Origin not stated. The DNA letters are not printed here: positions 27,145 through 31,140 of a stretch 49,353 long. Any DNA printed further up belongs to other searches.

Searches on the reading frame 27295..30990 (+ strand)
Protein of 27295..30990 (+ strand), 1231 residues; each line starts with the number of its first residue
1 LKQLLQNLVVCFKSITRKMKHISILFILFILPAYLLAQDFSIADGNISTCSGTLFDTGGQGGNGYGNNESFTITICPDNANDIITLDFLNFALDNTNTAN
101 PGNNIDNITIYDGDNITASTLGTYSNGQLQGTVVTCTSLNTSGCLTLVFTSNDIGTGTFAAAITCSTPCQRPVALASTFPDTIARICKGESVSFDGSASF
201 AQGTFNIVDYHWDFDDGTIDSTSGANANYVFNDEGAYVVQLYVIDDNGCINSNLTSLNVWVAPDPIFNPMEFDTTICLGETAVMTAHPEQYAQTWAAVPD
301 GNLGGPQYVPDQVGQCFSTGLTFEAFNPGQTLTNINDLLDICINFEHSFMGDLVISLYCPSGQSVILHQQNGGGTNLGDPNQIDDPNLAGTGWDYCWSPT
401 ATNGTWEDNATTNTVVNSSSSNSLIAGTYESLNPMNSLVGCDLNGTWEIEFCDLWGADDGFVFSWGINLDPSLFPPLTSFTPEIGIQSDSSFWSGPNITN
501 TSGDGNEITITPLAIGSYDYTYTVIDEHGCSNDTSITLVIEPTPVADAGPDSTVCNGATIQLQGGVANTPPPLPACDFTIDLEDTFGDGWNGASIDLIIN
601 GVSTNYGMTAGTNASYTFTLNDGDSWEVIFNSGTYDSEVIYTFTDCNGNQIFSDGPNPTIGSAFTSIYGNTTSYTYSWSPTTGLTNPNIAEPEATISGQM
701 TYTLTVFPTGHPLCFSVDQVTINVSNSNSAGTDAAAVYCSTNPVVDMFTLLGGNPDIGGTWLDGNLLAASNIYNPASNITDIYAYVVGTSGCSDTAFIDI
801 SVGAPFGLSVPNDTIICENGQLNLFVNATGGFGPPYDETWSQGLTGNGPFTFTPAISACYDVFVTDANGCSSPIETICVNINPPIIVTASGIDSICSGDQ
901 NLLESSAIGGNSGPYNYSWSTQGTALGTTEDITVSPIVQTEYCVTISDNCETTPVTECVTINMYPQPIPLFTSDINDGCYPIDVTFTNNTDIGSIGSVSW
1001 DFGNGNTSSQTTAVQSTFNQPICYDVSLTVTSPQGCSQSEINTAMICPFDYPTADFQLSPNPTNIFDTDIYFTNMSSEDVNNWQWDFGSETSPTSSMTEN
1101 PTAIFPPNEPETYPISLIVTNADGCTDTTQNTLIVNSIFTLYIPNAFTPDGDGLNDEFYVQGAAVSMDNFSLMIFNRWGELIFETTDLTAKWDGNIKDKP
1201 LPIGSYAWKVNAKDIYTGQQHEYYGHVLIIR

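Call 6: search_protein_families(library=pfam, proteins=[window:27295-30990:+], max_evalue=0.01)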
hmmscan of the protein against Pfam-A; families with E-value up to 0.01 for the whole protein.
window:27295-30990:+ (1231 aa): 8 families
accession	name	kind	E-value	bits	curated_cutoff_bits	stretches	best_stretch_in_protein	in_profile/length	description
PF18911.6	PKD_4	-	5.7e-34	116.5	27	3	184-253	12-78/85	PKD domain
PF00801.26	PKD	-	3.8e-21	75.3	23.5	3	189-255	14-77/80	PKD domain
PF13585.12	CHU_C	-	1.4e-18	67.2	27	1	1143-1227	3-84/86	CHU_C Type IX secretion signal domain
PF01483.27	P_proprotein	-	6.8e-08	32.9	21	1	343-468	8-85/86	Proprotein convertase P-domain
PF08329.16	ChitinaseA_N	-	0.00014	22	21.2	0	221-257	69-105/133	Chitinase A, N-terminal domain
PF22352.2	K319L-like_PKD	-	0.00018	21.9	27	0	189-255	11-80/84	K319L-like, PKD domain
PF19081.6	Ig_7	-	0.0031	18.2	27.3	0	891-961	8-80/84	Ig-like domain CHU_C associated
PF07495.19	Y_Y_Y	-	0.0069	16.7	26.6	0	213-249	16-52/65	Y_Y_Y domain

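Call 7: search_protein_families(library=ncbifam, proteins=[window:27295-30990:+], max_evalue=0.01)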
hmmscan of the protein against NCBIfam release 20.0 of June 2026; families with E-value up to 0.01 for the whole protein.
window:27295-30990:+ (1231 aa): 1 family
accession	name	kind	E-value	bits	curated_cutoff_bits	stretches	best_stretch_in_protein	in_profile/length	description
TIGR04131.1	Bac_Flav_CTERM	domain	7.8e-16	58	35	1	1143-1231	3-85/85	T9SS type B sorting domain-containing protein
